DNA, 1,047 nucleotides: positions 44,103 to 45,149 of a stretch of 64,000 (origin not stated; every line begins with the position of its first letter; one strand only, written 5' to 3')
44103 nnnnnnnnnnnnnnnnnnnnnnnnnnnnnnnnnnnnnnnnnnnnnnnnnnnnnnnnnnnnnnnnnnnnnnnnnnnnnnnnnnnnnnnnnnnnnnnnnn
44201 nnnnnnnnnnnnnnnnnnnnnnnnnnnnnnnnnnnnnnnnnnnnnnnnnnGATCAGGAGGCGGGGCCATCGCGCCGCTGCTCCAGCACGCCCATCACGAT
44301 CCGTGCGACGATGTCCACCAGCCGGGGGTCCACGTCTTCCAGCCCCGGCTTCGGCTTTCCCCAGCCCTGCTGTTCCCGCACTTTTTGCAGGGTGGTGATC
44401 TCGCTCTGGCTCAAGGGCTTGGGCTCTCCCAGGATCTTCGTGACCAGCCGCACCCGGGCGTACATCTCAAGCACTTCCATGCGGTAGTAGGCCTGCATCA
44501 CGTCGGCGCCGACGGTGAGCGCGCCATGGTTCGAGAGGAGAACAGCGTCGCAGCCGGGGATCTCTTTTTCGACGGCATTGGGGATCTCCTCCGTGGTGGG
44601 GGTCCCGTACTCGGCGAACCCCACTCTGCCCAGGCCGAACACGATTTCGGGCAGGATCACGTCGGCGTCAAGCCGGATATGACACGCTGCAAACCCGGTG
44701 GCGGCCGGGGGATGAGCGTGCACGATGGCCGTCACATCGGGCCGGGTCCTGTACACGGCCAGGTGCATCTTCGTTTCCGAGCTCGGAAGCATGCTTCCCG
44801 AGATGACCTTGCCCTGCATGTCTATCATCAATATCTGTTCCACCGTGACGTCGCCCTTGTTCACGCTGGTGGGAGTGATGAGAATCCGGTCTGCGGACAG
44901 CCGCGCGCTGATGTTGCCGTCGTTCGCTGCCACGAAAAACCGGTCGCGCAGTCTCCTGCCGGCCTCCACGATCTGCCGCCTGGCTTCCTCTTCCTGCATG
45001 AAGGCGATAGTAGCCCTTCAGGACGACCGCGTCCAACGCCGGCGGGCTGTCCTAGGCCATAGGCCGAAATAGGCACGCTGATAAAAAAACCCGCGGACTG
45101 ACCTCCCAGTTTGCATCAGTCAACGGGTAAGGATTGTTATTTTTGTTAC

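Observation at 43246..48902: DeoR-regulated methylthio-sugar module (mtnA plus a class II aldolase) interleaved with two URO-D/MtaA-like methyltransferase paralogs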

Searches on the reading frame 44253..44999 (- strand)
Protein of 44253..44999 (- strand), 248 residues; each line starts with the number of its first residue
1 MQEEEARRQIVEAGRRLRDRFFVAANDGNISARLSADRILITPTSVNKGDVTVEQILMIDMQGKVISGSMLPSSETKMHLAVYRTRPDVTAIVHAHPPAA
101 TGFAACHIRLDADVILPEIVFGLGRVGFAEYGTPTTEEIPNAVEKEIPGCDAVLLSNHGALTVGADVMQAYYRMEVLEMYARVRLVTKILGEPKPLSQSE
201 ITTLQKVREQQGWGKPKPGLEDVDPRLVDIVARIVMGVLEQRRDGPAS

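Call 3: search_protein_families(library=pfam, proteins=[window:44253-44999:-])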
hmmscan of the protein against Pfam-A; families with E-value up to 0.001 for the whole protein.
window:44253-44999:- (248 aa): 1 family
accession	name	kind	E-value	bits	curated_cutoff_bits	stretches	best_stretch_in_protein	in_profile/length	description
PF00596.27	Aldolase_II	-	1.7e-48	165.4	22.2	1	8-184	1-182/183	Class II Aldolase and Adducin N-terminal domain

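Call 4: search_protein_families(library=ncbifam, proteins=[window:44253-44999:-])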
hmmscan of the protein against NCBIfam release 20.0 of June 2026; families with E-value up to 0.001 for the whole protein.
window:44253-44999:- (248 aa): 29 families (the best 25 are shown)
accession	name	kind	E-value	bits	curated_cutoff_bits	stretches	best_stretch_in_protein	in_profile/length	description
NF005302.0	PRK06833.1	equivalog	2e-36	125.5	264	1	4-210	4-209/214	L-fuculose-phosphate aldolase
NF005123.0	PRK06557.1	subfamily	1.4e-35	123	251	1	4-206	10-214/223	L-ribulose-5-phosphate 4-epimerase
NF043034.1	OxoTetrPhDc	equivalog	5.2e-35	121.1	250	1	2-204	1-204/205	3-oxo-tetronate 4-phosphate decarboxylase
NF006208.0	PRK08333.1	equivalog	1e-33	116.6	267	1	6-184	5-180/189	aldolase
NF053831.1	RU1PAldHalo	equivalog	5.5e-33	114.2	300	1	3-208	2-203/208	ribulose-1-phosphate aldolase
NF040649.1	FucA_Meth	equivalog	7.9e-33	113.9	250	1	8-189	4-178/179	L-fuculose phosphate aldolase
NF004527.0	PRK05874.1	equivalog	1.3e-26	93.5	308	1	6-198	7-200/218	L-fuculose-phosphate aldolase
NF006672.0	PRK09220.1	equivalog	2.2e-25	89.3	226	1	2-102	7-107/209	methylthioribulose 1-phosphate dehydratase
NF005984.0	PRK08087.1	subfamily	4e-25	88.8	264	1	1-203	1-201/215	L-fuculose-phosphate aldolase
TIGR03328.1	salvage_mtnB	equivalog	9.4e-25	87.2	137.05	1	10-101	1-93/194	methylthioribulose 1-phosphate dehydratase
NF006047.0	PRK08193.1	subfamily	2.1e-22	79.8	257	1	4-110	3-110/231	L-ribulose-5-phosphate 4-epimerase AraD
TIGR01086.1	fucA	equivalog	3.1e-21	76.1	400.25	1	23-200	22-196/214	L-fuculose-phosphate aldolase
NF006413.0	PRK08660.1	equivalog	5.5e-21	75.2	203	1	8-190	4-180/184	aldolase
NF009003.0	PRK12348.1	subfamily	7.6e-20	71.5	331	1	6-107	4-106/228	L-ribulose-5-phosphate 4-epimerase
NF004979.0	PRK06357.1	equivalog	1.5e-19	70.2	216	1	4-191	4-202/221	hypothetical protein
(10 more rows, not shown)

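Call 7: find_encoding_contigs(protein=window:44253-44999:-, flank=10000, max_places=6)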
Protein window:44253-44999:- (248 aa): 4 contigs read that carry it; 4 places shown.
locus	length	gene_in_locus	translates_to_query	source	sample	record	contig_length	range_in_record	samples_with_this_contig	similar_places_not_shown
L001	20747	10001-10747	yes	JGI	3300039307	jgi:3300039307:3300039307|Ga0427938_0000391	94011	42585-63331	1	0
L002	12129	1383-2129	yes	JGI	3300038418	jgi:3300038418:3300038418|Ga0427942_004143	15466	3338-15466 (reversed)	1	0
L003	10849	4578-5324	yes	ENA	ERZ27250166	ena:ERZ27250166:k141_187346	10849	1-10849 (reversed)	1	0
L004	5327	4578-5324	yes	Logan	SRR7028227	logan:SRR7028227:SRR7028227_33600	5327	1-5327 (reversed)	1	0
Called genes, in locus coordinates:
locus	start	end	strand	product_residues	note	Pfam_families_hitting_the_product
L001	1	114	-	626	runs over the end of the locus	PF00150:Cellulase, PF18564:Glyco_hydro_5_C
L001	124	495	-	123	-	PF07883:Cupin_2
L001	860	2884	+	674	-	PF07715:Plug, PF00593:TonB_dep_Rec_b-barrel, PF14905:OMP_b-brl_3 (weak)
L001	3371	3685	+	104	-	PF13103:TonB_2 (weak), PF03544:TonB_C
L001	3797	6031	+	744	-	PF02743:dCache_1, PF00672:HAMP, PF00015:MCPsignal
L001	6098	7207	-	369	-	PF01008:IF-2B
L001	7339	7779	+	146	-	-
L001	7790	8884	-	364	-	PF01208:URO-D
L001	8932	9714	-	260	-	PF08220:HTH_DeoR, PF08279:HTH_11 (weak), PF00455:DeoRC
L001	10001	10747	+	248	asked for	PF00596:Aldolase_II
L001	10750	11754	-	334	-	PF01208:URO-D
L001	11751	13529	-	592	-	PF01336:tRNA_anti-codon, PF00152:tRNA-synt_2, PF02938:GAD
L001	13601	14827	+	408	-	PF16927:HisKA_7TM, PF00989:PAS (faint), PF08448:PAS_4 (faint), PF13188:PAS_8 (weak)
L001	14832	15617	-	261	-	PF00106:adh_short, PF08659:KR, PF13460:NAD_binding_10 (weak), PF13561:adh_short_C2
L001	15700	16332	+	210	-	PF00440:TetR_N, PF17929:TetR_C_34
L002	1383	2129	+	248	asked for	PF00596:Aldolase_II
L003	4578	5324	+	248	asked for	PF00596:Aldolase_II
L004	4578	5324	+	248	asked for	PF00596:Aldolase_II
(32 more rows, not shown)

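Call 24: search_solved_structures(query=window:44253-44999:-, max_evalue=0.00001, show_alignments=1)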
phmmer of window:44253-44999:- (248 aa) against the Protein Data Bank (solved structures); distinct sequences matched with E-value up to 0.00001: 37.
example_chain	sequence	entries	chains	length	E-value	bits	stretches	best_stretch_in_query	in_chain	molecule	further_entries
4c24_A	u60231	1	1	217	1.2e-26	96.9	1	4-204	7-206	L-FUCULOSE PHOSPHATE ALDOLASE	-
4c25_A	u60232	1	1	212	1.6e-26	96.5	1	4-203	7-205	L-FUCULOSE PHOSPHATE ALDOLASE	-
6btd_A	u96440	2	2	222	3.3e-25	92.2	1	5-214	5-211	Fuculose phosphate aldolase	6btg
2irp_A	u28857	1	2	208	2.3e-21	79.7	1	6-105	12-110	Putative aldolase class 2 protein aq_1979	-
6voq_A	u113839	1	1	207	1.5e-20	77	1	1-184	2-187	Aldolase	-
1dzw_P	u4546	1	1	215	5.3e-20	75.2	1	4-203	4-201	L-fuculose phosphate aldolase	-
1e4a_P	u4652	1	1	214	8.8e-20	74.5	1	4-203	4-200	L-FUCULOSE 1-PHOSPHATE ALDOLASE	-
1dzz_P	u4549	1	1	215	1.1e-19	74.1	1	4-203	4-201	L-fuculose phosphate aldolase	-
1dzv_P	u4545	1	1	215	1.2e-19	74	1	4-203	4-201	L-fuculose phosphate aldolase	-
1dzx_P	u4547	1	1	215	1.4e-19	73.8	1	4-203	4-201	L-fuculose phosphate aldolase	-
1fua_A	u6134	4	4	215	1.4e-19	73.8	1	4-203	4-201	L-FUCULOSE-1-PHOSPHATE ALDOLASE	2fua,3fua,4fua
1dzy_P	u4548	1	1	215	1.4e-19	73.8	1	4-203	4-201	L-FUCULOSE-1-PHOSPHATE ALDOLASE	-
1dzu_P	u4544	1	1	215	2.2e-19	73.2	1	5-203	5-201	L-fuculose phosphate aldolase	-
1e48_P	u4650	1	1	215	3.3e-19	72.6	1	4-203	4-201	L-FUCULOSE 1-PHOSPHATE ALDOLASE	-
1e47_P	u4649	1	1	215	3.6e-19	72.4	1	4-203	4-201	L-FUCULOSE 1-PHOSPHATE ALDOLASE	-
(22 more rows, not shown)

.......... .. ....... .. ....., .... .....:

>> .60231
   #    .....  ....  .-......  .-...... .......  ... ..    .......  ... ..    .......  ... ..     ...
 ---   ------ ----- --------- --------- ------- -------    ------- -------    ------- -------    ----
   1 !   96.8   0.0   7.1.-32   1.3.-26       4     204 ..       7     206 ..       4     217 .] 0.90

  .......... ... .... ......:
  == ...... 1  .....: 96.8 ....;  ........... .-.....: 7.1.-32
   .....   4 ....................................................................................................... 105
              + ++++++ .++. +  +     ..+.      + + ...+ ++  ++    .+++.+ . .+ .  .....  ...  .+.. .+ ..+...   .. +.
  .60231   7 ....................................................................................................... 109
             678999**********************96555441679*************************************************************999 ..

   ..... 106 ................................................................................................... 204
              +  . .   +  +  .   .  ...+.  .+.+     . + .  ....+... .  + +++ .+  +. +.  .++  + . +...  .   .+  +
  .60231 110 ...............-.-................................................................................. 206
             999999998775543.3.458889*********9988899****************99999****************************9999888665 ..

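Call 26: find_homologous_proteins(query=window:44253-44999:-)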
Query window:44253-44999:- (248 aa): 2372 proteins with E <= 0.001 among 3808 candidates; the best 120 are listed.
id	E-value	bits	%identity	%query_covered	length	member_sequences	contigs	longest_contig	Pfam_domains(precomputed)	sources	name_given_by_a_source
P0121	3.5e-158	542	100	100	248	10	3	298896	PF00596.28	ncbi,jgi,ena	ncbi:MAG: class II aldolase/adducin family protein [Spirochaetia bacterium]|jgi:L-fuculose-phosphate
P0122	6.4e-143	492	90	98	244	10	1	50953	PF00596.28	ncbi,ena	-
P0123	4.2e-140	483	87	100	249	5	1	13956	PF00596.28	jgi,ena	-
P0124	1.4e-138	478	88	98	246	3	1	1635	PF00596.28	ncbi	-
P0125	3.8e-138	477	86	98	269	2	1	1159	PF00596.28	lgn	-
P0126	3.2e-137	474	87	98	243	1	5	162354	PF00596.28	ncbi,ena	-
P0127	2.2e-136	471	87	98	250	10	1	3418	PF00596.28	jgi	jgi:L-fuculose-phosphate aldolase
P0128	9.1e-136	469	86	99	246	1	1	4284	PF00596.28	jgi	jgi:L-fuculose-phosphate aldolase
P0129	2.7e-135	467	84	98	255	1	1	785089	PF00596.28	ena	-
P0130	3.8e-135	467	86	98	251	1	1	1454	PF00596.28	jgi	jgi:L-fuculose-phosphate aldolase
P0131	1.9e-131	455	84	98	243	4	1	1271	PF00596.28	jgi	-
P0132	8.9e-131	452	82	100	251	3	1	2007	PF00596.28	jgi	-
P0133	8.2e-129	446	80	98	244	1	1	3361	PF00596.28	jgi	jgi:L-fuculose-phosphate aldolase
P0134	4.2e-126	437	81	98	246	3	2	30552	PF00596.28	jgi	jgi:L-fuculose-phosphate aldolase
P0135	1.9e-125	435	79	98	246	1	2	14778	PF00596.28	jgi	jgi:L-fuculose-phosphate aldolase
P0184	9.3e-120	416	77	98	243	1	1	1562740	PF00596.28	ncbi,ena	-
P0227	2.3e-113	396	73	98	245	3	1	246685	PF00596.28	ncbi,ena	-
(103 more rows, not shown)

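Call 28: find_related_loci(query=A3, collection=metagenome_contigs, flank=10000)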
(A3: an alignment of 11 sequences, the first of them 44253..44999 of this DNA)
Query A3 (248 aa) in metagenome_contigs; peptide patterns used: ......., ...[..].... (x = any residue, [..] = any of these).
288 stretches matched a pattern; 69 encode a relative of the query (tblastn E <= 1e-3); 69 distinct loci.
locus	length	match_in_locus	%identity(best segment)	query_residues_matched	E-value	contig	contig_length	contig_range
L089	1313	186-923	90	1-246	1e-166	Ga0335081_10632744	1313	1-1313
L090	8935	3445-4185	87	1-247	1e-147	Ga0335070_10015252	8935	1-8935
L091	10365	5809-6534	86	1-242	5e-143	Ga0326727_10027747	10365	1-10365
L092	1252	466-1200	84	1-245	2e-155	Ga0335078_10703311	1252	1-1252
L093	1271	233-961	84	1-243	5e-153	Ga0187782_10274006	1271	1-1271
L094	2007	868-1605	82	1-247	6e-148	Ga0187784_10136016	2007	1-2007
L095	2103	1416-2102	87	1-229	7e-147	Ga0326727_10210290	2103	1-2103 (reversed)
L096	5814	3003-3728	79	1-242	1e-132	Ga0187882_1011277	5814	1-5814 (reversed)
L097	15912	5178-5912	79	1-246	7e-132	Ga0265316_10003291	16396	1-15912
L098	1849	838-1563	78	1-242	5e-141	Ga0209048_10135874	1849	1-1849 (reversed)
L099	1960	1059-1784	78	1-242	3e-140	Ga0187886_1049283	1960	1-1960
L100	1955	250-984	78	1-246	4e-140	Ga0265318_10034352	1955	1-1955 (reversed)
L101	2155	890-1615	79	1-242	4e-139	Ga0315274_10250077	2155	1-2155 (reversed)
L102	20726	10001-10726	78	1-242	4e-131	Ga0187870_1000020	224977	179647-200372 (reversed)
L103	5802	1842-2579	76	1-247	2e-130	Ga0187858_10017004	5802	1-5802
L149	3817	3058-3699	61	2-215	8e-89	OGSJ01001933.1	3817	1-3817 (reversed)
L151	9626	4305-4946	60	2-215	6e-87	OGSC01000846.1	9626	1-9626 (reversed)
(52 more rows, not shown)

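Call 33: search_protein_families(library=pfam, proteins=[L151:4299-4952:+, L151:2839-3888:+, L151:5117-5920:+])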
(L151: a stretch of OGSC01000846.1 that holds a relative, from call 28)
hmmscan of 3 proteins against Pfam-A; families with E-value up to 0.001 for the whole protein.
L151:4299-4952:+ (217 aa): 1 family
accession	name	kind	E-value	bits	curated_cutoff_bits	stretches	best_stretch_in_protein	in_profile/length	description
PF00596.27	Aldolase_II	-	8.8e-48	163.1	22.2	1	10-184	2-181/183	Class II Aldolase and Adducin N-terminal domain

L151:2839-3888:+ (349 aa): 1 family
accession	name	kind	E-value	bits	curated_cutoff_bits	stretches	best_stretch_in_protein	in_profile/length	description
PF01008.23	IF-2B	-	2.6e-85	286.5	22.4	1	48-337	2-280/280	Initiation factor 2 subunit family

L151:5117-5920:+ (267 aa): 4 families
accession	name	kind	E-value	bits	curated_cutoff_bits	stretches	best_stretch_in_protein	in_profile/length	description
PF00455.28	DeoRC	-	1.4e-44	152.3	31.8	1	84-240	2-159/160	DeoR C terminal sensor domain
PF08220.18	HTH_DeoR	-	1.7e-17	63.3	21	1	11-65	1-55/57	DeoR-like helix-turn-helix domain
PF08279.18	HTH_11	-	2e-07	31.2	25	1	11-52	1-43/55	HTH domain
PF00392.27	GntR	-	0.0003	20.8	27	1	18-64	17-64/64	Bacterial regulatory proteins, gntR family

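Call 34: search_protein_families(library=ncbifam, proteins=[L151:4299-4952:+, L151:2839-3888:+])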
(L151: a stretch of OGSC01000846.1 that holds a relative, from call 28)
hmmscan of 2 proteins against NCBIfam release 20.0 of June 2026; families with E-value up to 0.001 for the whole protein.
L151:4299-4952:+ (217 aa): 31 families (the best 25 are shown)
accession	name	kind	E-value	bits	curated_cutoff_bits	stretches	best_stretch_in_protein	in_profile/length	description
NF043034.1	OxoTetrPhDc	equivalog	6e-39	133.9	250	1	4-205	2-204/205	3-oxo-tetronate 4-phosphate decarboxylase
NF040649.1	FucA_Meth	equivalog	1.4e-35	122.9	250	1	10-188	5-176/179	L-fuculose phosphate aldolase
NF005302.0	PRK06833.1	equivalog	4.5e-31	108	264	1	8-211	7-209/214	L-fuculose-phosphate aldolase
NF005123.0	PRK06557.1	subfamily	5e-31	108.1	251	1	7-207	12-214/223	L-ribulose-5-phosphate 4-epimerase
NF006208.0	PRK08333.1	equivalog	7.6e-31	107.2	267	1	8-185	6-180/189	aldolase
NF006413.0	PRK08660.1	equivalog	8.7e-27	94.1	203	1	10-191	5-180/184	aldolase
NF053831.1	RU1PAldHalo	equivalog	1.8e-26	92.9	300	1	11-207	9-201/208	ribulose-1-phosphate aldolase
NF004979.0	PRK06357.1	equivalog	4.2e-25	88.4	216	1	10-208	9-218/221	hypothetical protein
NF006672.0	PRK09220.1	equivalog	1.1e-23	83.7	226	1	8-109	12-113/209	methylthioribulose 1-phosphate dehydratase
NF005984.0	PRK08087.1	subfamily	2.4e-23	83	264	1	6-209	5-203/215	L-fuculose-phosphate aldolase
TIGR03328.1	salvage_mtnB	equivalog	3.6e-23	82.1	137.05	1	11-108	1-99/194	methylthioribulose 1-phosphate dehydratase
NF005451.0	PRK07044.1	subfamily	7.4e-22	77.6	207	1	31-202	46-220/256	aldolase II superfamily protein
NF004527.0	PRK05874.1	equivalog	4.6e-21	75.4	308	1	11-184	11-185/218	L-fuculose-phosphate aldolase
TIGR01086.1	fucA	equivalog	5.7e-21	75.2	400.25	1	11-206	9-199/214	L-fuculose-phosphate aldolase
NF006047.0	PRK08193.1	subfamily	9.5e-20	71.1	257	1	7-111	5-110/231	L-ribulose-5-phosphate 4-epimerase AraD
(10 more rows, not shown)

L151:2839-3888:+ (349 aa): 8 families
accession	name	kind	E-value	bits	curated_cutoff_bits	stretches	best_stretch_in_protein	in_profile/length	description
NF004326.0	PRK05720.1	subfamily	2.1e-147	490.6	271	1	4-349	10-354/358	s-methyl-5-thioribose-1-phosphate isomerase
TIGR00512.1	salvage_mtnA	equivalog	1e-137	458.6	279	1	6-336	2-334/335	S-methyl-5-thioribose-1-phosphate isomerase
TIGR00524.1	eIF-2B_rel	subfamily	1.5e-115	385.5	185.85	1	34-337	2-303/303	S-methyl-5-thioribose-1-phosphate isomerase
NF004700.0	PRK06036.1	equivalog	5.3e-105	351.2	528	1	6-343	3-336/339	S-methyl-5-thioribose-1-phosphate isomerase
NF004436.0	PRK05772.1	equivalog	5.2e-102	341.8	521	1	4-348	16-362/363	S-methyl-5-thioribose-1-phosphate isomerase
TIGR00511.1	ribulose_e2b2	equivalog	4.9e-62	209.9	314.1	1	36-338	2-288/301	ribose 1,5-bisphosphate isomerase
NF006210.0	PRK08335.1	equivalog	1.4e-20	73.7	339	1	36-339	6-273/275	translation initiation factor IF-2B subunit alpha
NF004994.0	PRK06372.1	equivalog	5.6e-15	55.4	249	1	188-336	111-247/253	translation initiation factor IF-2B subunit delta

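Call 77: find_encoding_contigs(protein=P0184, flank=10000, max_places=2)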
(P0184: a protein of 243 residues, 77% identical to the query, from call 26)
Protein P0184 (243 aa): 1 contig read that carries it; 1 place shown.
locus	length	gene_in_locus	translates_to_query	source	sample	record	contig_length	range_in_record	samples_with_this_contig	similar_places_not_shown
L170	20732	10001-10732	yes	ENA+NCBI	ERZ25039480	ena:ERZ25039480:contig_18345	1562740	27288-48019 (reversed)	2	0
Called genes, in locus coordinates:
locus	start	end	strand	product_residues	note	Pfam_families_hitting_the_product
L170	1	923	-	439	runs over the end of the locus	PF07690:MFS_1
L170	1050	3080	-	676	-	PF00664:ABC_membrane, PF00005:ABC_tran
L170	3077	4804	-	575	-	PF00664:ABC_membrane, PF00005:ABC_tran, PF02463:SMC_N (weak)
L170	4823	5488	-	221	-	PF22381:Staph_reg_Sar_Rot (weak), PF01047:MarR, PF12802:MarR_2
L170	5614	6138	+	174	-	PF19363:DUF5939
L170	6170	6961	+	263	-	PF00211:Guanylate_cyc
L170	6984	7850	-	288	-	PF14512:TM1586_NiRdase, PF00881:Nitroreductase (faint)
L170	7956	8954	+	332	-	PF01636:APH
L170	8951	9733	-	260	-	PF08220:HTH_DeoR, PF08279:HTH_11 (weak), PF00455:DeoRC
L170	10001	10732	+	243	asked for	PF00596:Aldolase_II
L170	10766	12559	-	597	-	PF00759:Glyco_hydro_9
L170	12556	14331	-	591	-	PF01336:tRNA_anti-codon, PF00152:tRNA-synt_2, PF02938:GAD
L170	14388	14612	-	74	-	-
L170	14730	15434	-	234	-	PF02910:Succ_DH_flav_C (weak)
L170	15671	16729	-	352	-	PF01262:AlaDh_PNT_C (weak), PF00890:FAD_binding_2, PF01266:DAO, PF07992:Pyr_redox_2 (weak), PF12831:FAD_oxidored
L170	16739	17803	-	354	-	PF00005:ABC_tran, PF13304:AAA_21 (weak), PF08352:oligo_HPY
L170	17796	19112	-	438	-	PF00005:ABC_tran, PF13304:AAA_21, PF00005:ABC_tran, PF08352:oligo_HPY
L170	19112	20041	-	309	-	PF12911:OppC_N, PF00528:BPD_transp_1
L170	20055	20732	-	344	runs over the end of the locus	PF19300:BPD_transp_1_N, PF00528:BPD_transp_1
